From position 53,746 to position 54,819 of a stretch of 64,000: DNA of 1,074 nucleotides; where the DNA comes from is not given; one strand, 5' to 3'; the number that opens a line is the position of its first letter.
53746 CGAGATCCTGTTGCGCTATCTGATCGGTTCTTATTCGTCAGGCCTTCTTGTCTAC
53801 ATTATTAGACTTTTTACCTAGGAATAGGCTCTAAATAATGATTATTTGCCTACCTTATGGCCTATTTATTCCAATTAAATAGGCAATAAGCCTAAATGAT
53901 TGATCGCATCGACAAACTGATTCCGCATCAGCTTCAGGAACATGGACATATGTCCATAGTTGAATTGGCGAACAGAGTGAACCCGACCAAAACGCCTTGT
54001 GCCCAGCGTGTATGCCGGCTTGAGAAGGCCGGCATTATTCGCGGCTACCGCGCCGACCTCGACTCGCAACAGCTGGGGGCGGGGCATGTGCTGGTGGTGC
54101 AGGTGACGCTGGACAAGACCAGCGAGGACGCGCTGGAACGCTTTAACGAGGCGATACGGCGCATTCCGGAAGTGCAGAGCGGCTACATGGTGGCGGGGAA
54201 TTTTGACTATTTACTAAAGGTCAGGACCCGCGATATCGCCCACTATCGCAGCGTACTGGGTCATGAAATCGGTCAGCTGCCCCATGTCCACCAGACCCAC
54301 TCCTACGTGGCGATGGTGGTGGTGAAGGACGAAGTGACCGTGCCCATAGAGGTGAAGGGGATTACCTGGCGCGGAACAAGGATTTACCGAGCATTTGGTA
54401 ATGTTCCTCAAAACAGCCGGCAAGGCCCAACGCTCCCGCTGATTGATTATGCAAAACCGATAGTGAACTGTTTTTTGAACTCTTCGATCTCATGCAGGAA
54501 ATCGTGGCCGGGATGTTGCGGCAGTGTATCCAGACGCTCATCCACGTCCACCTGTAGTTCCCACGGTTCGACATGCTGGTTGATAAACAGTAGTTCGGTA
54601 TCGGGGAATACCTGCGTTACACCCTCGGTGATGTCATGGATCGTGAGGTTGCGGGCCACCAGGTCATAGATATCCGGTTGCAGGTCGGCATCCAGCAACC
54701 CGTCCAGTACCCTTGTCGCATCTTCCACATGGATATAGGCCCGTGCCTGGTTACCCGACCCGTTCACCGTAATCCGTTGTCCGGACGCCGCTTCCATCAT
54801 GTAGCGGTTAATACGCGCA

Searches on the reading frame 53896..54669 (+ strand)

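Call 3: search_protein_families(library=pfam, proteins=[window:53896-54669:+], max_evalue=0.01)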
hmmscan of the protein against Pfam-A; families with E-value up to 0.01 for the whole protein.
window:53896-54669:+ (257 aa): 3 families
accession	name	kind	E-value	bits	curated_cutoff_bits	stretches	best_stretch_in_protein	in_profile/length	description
PF01037.27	AsnC_trans_reg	-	2.3e-20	72.7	25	1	68-140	1-71/73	Lrp/AsnC ligand binding domain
PF13412.12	HTH_24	-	1e-08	35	21.9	1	3-49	2-48/48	Winged helix-turn-helix DNA-binding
PF13404.12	HTH_AsnC-type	-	2.4e-07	30.9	27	1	2-43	1-42/42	AsnC-type helix-turn-helix domain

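Call 4: search_protein_families(library=ncbifam, proteins=[window:53896-54669:+], max_evalue=0.01)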
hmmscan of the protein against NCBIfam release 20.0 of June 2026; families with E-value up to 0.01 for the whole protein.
window:53896-54669:+ (257 aa): 8 families
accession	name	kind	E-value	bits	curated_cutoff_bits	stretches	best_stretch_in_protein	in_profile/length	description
NF008370.0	PRK11169.1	equivalog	1.9e-42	144.7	233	1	2-152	12-162/164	leucine-responsive transcriptional regulator Lrp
NF008384.0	PRK11179.1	equivalog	6.7e-13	48.7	227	1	2-140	7-143/153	transcriptional regulator AsnC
NF041395.1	TranRegLrpA1_Halo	equivalog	4.6e-11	42.9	250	1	10-136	11-134/142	HTH-type transcriptional regulator LrpA1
NF040820.1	trans_reg_LrpA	equivalog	1.3e-09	38.1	250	1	1-133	1-130/141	HTH-type transcriptional regulator LrpA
NF040947.1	trans_reg_LysM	equivalog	5.7e-08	32.6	180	1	2-138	1-131/136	HTH-type transcriptional regulator LysM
NF041396.1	TranRegLrp_Halo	equivalog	1.1e-07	31.9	190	1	4-107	5-105/149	HTH-type transcriptional regulator Lrp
NF053758.1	ChrTpTrnRegChrS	equivalog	9.3e-05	22.3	250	1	2-109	12-116/158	chromate efflux transcriptional regulator ChrS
NF040708.3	Siroheme_Dcarb_AhbA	equivalog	0.0021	17.8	140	1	23-107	21-101/144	siroheme decarboxylase subunit alpha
